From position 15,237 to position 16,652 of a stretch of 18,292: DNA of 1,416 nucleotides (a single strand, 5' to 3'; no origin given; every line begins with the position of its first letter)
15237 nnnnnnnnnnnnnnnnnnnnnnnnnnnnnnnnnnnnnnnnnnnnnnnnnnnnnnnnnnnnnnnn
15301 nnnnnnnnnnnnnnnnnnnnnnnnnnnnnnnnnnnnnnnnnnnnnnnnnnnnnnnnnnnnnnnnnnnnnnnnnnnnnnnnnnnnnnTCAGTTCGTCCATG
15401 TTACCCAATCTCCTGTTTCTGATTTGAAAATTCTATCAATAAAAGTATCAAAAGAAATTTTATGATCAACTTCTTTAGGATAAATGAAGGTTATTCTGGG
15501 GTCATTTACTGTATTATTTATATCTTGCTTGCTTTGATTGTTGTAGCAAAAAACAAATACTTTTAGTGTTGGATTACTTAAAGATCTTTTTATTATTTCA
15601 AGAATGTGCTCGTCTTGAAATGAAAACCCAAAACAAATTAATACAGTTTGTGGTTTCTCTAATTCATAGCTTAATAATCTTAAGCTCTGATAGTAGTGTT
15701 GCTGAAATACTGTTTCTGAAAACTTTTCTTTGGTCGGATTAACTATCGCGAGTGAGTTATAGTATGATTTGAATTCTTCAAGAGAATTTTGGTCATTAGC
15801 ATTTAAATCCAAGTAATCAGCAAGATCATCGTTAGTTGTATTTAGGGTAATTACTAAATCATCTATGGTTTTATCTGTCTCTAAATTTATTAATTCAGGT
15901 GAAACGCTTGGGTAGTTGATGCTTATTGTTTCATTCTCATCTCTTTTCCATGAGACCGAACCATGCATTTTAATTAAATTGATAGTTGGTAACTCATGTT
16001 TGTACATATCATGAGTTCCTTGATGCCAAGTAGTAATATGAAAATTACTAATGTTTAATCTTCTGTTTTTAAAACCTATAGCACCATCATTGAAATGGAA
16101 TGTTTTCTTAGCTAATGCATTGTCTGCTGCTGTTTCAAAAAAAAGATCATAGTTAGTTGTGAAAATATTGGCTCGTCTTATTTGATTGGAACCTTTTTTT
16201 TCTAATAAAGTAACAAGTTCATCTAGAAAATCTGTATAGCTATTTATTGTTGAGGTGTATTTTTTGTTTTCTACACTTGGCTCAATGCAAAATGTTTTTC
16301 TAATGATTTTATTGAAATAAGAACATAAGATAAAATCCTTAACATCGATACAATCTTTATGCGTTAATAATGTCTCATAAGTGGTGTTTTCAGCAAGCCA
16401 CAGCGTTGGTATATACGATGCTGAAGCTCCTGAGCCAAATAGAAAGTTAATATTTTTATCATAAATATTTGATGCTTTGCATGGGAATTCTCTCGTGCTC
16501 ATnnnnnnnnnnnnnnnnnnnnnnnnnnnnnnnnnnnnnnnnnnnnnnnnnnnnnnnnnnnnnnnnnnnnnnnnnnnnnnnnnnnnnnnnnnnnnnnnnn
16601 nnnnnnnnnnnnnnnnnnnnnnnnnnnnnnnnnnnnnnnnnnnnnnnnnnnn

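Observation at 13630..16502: AT-rich SIR2-like + HerA-like gene pair in the int-psu cargo slot of a P4-like satellite: candidate anti-phage defence operon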

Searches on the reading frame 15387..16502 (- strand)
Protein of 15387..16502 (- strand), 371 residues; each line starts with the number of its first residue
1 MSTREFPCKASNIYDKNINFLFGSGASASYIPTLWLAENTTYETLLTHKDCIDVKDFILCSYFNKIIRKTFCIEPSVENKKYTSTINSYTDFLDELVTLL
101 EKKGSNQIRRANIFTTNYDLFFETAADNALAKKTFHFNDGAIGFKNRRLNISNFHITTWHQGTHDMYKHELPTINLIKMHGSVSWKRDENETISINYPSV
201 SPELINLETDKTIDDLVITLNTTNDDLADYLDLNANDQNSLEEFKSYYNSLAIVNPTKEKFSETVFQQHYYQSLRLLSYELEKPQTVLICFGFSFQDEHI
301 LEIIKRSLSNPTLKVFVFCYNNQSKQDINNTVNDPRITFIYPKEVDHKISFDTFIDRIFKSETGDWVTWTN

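Call 4: search_protein_families(library=pfam, proteins=[window:15387-16502:-], max_evalue=1)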
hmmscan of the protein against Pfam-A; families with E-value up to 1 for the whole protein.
window:15387-16502:- (371 aa): 1 family
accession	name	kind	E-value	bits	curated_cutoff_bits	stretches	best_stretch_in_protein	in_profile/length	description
PF13289.12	SIR2_2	-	2.5e-11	44.3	24.5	1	112-339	2-140/141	SIR2-like domain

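Call 5: search_protein_families(library=padloc, proteins=[window:15387-16502:-], max_evalue=1)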
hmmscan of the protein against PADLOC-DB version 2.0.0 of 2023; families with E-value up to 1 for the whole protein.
window:15387-16502:- (371 aa): 22 families
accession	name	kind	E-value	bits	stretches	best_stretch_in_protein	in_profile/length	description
PDLC04089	SIR2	-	2.7e-66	222.2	2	12-197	14-192/336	-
PDLC04080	SIR2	-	4.9e-52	175.2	2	232-354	214-335/347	-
PDLC04084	SIR2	-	5.7e-36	122.6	2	76-359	150-386/414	-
PDLC02186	SIR2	-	4.6e-24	83.2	2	238-330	255-346/412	-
PDLC04090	SIR2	-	7.3e-23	79.4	2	253-365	285-400/426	-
PDLC04076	SIR2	-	1.1e-22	78.9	2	248-333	262-345/406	-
PDLC04081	SIR2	-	1.3e-20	71.9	2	96-192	123-215/345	-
PDLC04093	SIR2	-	1.4e-19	68.3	2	252-339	237-326/395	-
PDLC04087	SIR2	-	5.7e-19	66.2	2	78-196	102-208/343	-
PDLC04085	SIR2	-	1.9e-18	64.6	2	229-324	291-385/463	-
PDLC04094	SIR2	-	2.6e-18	64.4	2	248-327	224-303/399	-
PDLC04075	SIR2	-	1.4e-17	61.6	2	82-194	159-269/414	-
PDLC04079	SIR2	-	4.3e-17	59.8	2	64-225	140-298/430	-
PDLC04088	SIR2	-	5.8e-16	56.6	2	85-193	148-242/390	-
PDLC04083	SIR2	-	1.8e-14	51.4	2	62-219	87-240/371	-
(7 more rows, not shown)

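Call 6: search_protein_families(library=ncbifam, proteins=[window:15387-16502:-], max_evalue=1)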
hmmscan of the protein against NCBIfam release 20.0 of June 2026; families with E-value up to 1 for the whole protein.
window:15387-16502:- (371 aa): 1 family
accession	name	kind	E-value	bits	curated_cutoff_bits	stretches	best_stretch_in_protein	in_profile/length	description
NF042942.1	SIR2_antiphage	equivalog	2e-24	86.3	500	2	241-330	253-340/392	SIR2 family anti-phage-associated protein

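Call 7: search_solved_structures(query=window:15387-16502:-, max_evalue=0.01, show_alignments=2)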
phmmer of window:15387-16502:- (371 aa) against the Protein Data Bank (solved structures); distinct sequences matched with E-value up to 0.01: 3.
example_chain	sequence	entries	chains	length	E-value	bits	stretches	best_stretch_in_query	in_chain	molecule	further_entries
8j4u_A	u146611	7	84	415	2.8e-11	46.2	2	245-318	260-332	SIR2-like domain-containing protein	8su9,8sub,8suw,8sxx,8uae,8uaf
8yhx_G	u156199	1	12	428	3e-10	42.9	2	73-193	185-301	SIR2 family protein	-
8w9l_A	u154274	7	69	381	1.2e-07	34.3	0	252-321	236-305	SIR2-like domain-containing protein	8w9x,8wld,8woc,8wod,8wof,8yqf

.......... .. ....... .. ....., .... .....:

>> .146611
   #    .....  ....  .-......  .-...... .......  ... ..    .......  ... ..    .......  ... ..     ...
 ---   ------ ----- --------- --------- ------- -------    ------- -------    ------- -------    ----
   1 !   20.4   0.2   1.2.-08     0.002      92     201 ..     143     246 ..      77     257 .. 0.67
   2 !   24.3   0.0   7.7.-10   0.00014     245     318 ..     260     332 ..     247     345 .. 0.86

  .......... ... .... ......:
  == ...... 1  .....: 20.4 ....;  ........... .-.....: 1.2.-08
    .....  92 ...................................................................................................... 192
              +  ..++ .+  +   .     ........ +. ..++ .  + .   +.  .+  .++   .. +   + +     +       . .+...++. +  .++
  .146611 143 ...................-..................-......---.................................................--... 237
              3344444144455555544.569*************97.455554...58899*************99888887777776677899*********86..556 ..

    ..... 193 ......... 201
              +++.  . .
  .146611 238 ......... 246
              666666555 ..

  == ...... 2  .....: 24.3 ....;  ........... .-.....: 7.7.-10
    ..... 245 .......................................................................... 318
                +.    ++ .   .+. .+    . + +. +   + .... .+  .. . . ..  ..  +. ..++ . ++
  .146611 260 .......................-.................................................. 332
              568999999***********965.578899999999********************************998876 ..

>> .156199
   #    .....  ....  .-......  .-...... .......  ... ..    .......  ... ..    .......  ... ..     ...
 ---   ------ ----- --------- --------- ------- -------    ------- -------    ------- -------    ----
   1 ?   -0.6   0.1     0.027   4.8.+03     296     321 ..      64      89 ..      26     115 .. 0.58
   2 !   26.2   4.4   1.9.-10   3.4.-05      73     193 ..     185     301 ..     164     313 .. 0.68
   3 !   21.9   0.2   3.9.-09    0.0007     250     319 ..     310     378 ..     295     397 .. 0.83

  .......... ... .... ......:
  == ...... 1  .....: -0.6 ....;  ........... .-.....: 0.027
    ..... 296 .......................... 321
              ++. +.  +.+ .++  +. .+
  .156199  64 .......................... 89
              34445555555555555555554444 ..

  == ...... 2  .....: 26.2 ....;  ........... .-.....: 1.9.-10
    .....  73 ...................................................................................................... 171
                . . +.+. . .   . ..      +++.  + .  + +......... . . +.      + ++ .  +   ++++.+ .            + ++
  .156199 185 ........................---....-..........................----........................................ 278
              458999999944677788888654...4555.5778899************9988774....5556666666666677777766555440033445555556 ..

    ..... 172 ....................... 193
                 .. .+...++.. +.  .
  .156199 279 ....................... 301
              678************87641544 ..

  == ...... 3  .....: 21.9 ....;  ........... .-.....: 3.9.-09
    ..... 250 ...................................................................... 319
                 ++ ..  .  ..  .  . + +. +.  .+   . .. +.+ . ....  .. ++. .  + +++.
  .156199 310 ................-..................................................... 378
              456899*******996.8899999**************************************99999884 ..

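Call 17: find_homologous_proteins(query=window:15387-16502:-, max_evalue=0.00001)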
Query window:15387-16502:- (371 aa): 1706 proteins with E <= 0.00001 among 2977 candidates; the best 120 are listed.
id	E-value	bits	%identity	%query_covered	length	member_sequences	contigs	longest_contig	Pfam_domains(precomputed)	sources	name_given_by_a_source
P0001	6.5e-249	843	100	100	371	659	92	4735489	PF13289.13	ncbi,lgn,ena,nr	ncbi:SIR2-like domain-containing protein [Enterobacter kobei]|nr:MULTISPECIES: SIR2 family protein [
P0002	2.9e-204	696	81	100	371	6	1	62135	PF13289.13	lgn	-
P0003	3.4e-200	683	80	100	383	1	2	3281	PF13289.13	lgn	-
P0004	9.6e-198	675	79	100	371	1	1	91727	PF13289.13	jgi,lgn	jgi:hypothetical protein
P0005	7.4e-194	662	78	100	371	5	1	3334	PF13289.13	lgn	-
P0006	1.3e-193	661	77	100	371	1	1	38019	PF13289.13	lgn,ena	-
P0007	2.2e-191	654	77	100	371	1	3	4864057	PF13289.13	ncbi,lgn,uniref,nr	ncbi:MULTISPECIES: SIR2 family protein [Pectobacterium]|uniref:Uncharacterized protein n=1 Tax=Pecto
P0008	1.6e-187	641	75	100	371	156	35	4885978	PF13289.13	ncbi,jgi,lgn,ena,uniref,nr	ncbi:SIR2 family protein [Escherichia coli]|uniref:SIR2 family protein n=1 Tax=Escherichia coli TaxI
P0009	2.1e-186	637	76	100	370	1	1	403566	PF13289.13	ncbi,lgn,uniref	ncbi:SIR2 family protein [Lonsdalea quercina]|uniref:SIR2 family protein n=1 Tax=Lonsdalea quercina 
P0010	2.6e-182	624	72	100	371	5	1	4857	PF13289.13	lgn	-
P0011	2.5e-181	621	74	99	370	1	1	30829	PF13289.13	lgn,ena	-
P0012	1.7e-180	618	73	99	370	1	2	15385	PF13289.13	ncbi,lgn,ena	-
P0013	7.6e-173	593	70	99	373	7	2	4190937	PF13289.13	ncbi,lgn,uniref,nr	ncbi:SIR2 family protein [Pantoea dispersa]|uniref:SIR2 family protein n=1 Tax=Pantoea dispersa TaxI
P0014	2.8e-170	584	69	99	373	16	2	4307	PF13289.13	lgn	-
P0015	6.1e-170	583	70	100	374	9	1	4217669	PF13289.13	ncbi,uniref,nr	ncbi:SIR2 family protein [Pantoea sp. X85]|uniref:SIR2 family protein n=1 Tax=Pantoea sp. X85 TaxID=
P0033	7.3e-120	418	57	95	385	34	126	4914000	PF13289.13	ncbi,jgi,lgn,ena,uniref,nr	ncbi:TPA: SIR2 family protein [Enterobacter asburiae]|uniref:SIR2 family protein n=1 Tax=Enterobacte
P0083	3.9e-70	255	40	91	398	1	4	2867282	PF13289.13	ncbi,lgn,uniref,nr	ncbi:SIR2 family protein [Listeria seeligeri]|uniref:SIR2 family protein n=1 Tax=Listeria seeligeri 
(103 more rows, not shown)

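Call 39: find_encoding_contigs(protein=P0083, flank=6000, max_places=2)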
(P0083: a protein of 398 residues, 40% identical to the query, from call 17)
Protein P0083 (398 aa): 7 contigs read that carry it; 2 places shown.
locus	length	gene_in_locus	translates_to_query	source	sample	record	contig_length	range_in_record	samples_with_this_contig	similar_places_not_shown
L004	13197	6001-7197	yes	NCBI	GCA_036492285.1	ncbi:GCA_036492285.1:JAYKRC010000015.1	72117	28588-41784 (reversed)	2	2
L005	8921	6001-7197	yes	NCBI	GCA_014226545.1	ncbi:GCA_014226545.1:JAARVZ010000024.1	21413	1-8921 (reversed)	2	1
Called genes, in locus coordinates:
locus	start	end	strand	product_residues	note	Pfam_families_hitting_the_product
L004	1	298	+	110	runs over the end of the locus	-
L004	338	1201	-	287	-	PF00480:ROK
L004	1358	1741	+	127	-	-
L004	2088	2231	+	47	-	PF01381:HTH_3 (weak)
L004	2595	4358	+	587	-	-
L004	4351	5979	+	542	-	-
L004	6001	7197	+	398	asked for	PF13289:SIR2_2 (faint)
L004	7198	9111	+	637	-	PF01935:DUF87, PF04851:ResIII (faint)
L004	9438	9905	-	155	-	PF06173:DUF986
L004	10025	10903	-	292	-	PF03613:EIID-AGA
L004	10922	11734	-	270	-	PF03609:EII-Sor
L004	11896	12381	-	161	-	PF03830:PTSIIB_sorb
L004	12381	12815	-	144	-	PF03610:EIIA-man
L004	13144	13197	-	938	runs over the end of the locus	PF00158:Sigma54_activat, PF00004:AAA, PF07724:AAA_2 (weak), PF07728:AAA_5 (weak), PF00874:PRD, PF03610:EIIA-man, PF00874:PRD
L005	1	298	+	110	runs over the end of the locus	-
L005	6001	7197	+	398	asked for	PF13289:SIR2_2 (faint)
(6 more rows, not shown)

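Call 41: find_encoding_contigs(protein=P0033, flank=8000, max_places=3)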
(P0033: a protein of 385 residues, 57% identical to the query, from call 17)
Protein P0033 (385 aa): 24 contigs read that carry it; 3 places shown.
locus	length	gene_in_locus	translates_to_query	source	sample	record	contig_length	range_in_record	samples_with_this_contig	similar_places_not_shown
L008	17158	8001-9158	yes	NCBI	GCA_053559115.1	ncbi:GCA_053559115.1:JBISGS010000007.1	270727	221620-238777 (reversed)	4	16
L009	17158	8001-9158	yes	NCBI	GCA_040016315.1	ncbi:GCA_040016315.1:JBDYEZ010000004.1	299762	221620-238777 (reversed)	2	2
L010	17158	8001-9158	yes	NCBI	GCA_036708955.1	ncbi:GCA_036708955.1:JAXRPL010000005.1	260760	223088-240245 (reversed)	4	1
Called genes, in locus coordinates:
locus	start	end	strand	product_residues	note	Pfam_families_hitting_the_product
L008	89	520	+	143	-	PF12844:HTH_19, PF01381:HTH_3 (weak), PF07022:Phage_CI_repr (weak)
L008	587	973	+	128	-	PF00717:Peptidase_S24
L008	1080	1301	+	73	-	-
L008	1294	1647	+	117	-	-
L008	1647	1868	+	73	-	PF24732:ParE_like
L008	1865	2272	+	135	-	-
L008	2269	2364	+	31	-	-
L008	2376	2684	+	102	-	-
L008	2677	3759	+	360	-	PF17762:HTH_ParB (weak)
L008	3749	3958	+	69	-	-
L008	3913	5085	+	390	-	PF12167:Arm-DNA-bind_2, PF00589:Phage_integrase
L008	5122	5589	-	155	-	-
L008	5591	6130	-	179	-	PF13274:SocA_Panacea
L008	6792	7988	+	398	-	PF13356:Arm-DNA-bind_3, PF22022:Phage_int_M, PF00589:Phage_integrase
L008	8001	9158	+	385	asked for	PF13289:SIR2_2 (faint)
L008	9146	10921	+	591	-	PF01935:DUF87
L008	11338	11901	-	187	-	PF07455:Psu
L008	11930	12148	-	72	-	PF04606:Ogr_Delta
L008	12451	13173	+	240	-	-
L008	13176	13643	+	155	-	-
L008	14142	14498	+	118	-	-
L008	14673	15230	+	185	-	PF04264:YceI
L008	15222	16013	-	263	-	-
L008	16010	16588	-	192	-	PF07638:Sigma70_ECF (weak), PF04542:Sigma70_r2, PF22029:PhyR_sigma2, PF08281:Sigma70_r4_2, PF04545:Sigma70_r4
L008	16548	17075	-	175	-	PF13424:TPR_12 (faint), PF13428:TPR_14 (faint), PF00515:TPR_1 (weak), PF07719:TPR_2 (weak), PF13432:TPR_16 (weak), PF14559:TPR_19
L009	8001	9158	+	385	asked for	PF13289:SIR2_2 (faint)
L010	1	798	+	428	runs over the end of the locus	PF01595:CNNM, PF00571:CBS (weak), PF03471:CorC_HlyC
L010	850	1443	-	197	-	PF01025:GrpE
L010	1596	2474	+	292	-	PF01513:NAD_kinase, PF20143:NAD_kinase_C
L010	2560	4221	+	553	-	PF02463:SMC_N, PF13476:AAA_23, PF13555:AAA_29 (faint)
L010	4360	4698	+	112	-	PF04355:BamE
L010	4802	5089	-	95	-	PF03658:Ub-RnfH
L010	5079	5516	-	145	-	PF10604:Polyketide_cyc2, PF03364:Polyketide_cyc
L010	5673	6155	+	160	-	PF01668:SmpB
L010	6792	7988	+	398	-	PF13356:Arm-DNA-bind_3, PF22022:Phage_int_M, PF00589:Phage_integrase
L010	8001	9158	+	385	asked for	PF13289:SIR2_2 (faint)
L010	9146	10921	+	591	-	PF01935:DUF87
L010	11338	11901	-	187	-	PF07455:Psu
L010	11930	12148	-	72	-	PF04606:Ogr_Delta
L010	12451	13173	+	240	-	-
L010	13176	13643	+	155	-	-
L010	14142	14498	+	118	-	-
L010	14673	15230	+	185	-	PF04264:YceI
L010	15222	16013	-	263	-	-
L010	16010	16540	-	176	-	PF07638:Sigma70_ECF (weak), PF04542:Sigma70_r2, PF22029:PhyR_sigma2, PF08281:Sigma70_r4_2, PF04545:Sigma70_r4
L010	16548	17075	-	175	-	PF13424:TPR_12 (faint), PF13428:TPR_14 (faint), PF00515:TPR_1 (weak), PF07719:TPR_2 (weak), PF13432:TPR_16 (weak), PF14559:TPR_19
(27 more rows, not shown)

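Call 46: predict_structure(alignment_id=A1)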
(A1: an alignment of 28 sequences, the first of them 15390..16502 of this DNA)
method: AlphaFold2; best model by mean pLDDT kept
length: 371 residues; sequences in the alignment: 28
mean_pLDDT: 83.2   pTM: 0.85
mean pLDDT of the five models: 83.2, 82.3, 82.1, 81.7, 77.9
residues with pLDDT >= 90: 125; 70-90: 192; 50-70: 44; < 50: 10
segments of 3 or more residues with pLDDT < 50: 143-146
pLDDT, mean of each block of 10 residues (from residue 1): 71 89 91 86 89 92 92 87 94 94 81 90 89 81 54 52 55 86 76 76 89 91 83 92 88 64 71 88 93 84 90 93 89 89 87 89 72 80
secondary structure, 60 per line:
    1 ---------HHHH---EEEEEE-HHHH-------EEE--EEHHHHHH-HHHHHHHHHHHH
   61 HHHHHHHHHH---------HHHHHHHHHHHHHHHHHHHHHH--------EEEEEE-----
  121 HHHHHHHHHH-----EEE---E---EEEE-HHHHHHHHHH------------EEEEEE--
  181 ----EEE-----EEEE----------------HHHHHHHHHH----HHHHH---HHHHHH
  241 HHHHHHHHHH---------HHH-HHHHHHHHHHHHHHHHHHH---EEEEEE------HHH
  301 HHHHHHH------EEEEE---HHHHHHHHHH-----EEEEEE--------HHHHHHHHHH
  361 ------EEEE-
elements in order: H10-13 E17-22 H24-27 E35-37 H42-47 H49-70 H80-101 E110-115 H121-130 E136-138 E146-149 H151-160 E173-178 E185-187 E193-196 H213-222 H227-231 H235-250 H264-282 E286-291 H298-307 E314-318 H322-331 E337-342 H351-360 E367-370

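Call 50: fold_search(model_id=the predicted structure, library=pdb)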
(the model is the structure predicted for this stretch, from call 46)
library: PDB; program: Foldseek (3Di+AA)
matches with E <= 10: 526; with E <= 0.001: 41
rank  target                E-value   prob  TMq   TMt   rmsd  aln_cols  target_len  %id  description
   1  8yhx_R                1.7e-13  1.00  0.59  0.56   7.4       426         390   18  Cryo-EM structure of the trimeric HerA (released 2024-11-06)
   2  8uae_B                2.4e-13  1.00  0.59  0.58   8.0       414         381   17  E. coli Sir2_HerA complex (12:6) with ATPgamaS (released 2023-12-27)
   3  8su9_D                3.4e-13  1.00  0.57  0.53   8.1       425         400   18  E. coli SIR2-HerA complex (hexamer HerA bound with dodecamer Sir2) (released 2024-03-27)
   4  8yhx_J                4.3e-13  1.00  0.56  0.50   8.5       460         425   17  Cryo-EM structure of the trimeric HerA (released 2024-11-06)
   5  8suw_B                7.3e-13  1.00  0.57  0.54   7.8       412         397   17  E. coli SIR2-HerA complex (dodecamer SIR2 bound 4 protomers of HerA) (released 2024-03-27)
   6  8wld_R                7.3e-13  1.00  0.46  0.49  11.8       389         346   18  Cryo-EM structure of SIR2/HerA antiphage complex (released 2024-09-11)
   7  8wld_H                7.7e-13  1.00  0.48  0.52  11.3       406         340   17  Cryo-EM structure of SIR2/HerA antiphage complex (released 2024-09-11)
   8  8wld_J                1.0e-12  1.00  0.49  0.53  11.5       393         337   17  Cryo-EM structure of SIR2/HerA antiphage complex (released 2024-09-11)
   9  8wld_P                1.0e-12  1.00  0.47  0.51  11.3       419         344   15  Cryo-EM structure of SIR2/HerA antiphage complex (released 2024-09-11)
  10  8w9l_A                1.0e-12  1.00  0.48  0.49  11.4       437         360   14  Cryo-EM structure of PsSIR2 (released 2024-09-11)
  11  8j4u_G                1.1e-12  1.00  0.56  0.53   7.7       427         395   17  Structure of HerA-Sir2 complex from Escherichia coli Nezha system (released 2024-01-03)
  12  8sub_E                2.0e-12  1.00  0.55  0.51   9.0       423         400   17  E. coli SIR2-HerA complex (dodecamer SIR2 pentamer HerA) (released 2023-12-27)
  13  8sub_G                2.7e-12  1.00  0.57  0.55   7.4       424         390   16  E. coli SIR2-HerA complex (dodecamer SIR2 pentamer HerA) (released 2023-12-27)
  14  8yhx_Q                2.9e-12  1.00  0.56  0.50   9.4       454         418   16  Cryo-EM structure of the trimeric HerA (released 2024-11-06)
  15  8uae_F                3.1e-12  1.00  0.58  0.56   8.4       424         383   17  E. coli Sir2_HerA complex (12:6) with ATPgamaS (released 2023-12-27)
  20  8wld_Q                4.3e-12  1.00  0.48  0.51  12.0       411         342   16  Cryo-EM structure of SIR2/HerA antiphage complex (released 2024-09-11)
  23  8wld_E                4.9e-12  1.00  0.46  0.49  11.7       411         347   16  Cryo-EM structure of SIR2/HerA antiphage complex (released 2024-09-11)
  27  8yhx_H                1.2e-11  1.00  0.55  0.49  10.2       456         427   17  Cryo-EM structure of the trimeric HerA (released 2024-11-06)
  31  8yhx_I                2.1e-10  1.00  0.54  0.48  10.5       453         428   16  Cryo-EM structure of the trimeric HerA (released 2024-11-06)
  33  8wld_K                4.4e-10  1.00  0.50  0.55  10.6       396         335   16  Cryo-EM structure of SIR2/HerA antiphage complex (released 2024-09-11)
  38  8yhx_G                7.3e-09  1.00  0.52  0.48   9.9       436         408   18  Cryo-EM structure of the trimeric HerA (released 2024-11-06)
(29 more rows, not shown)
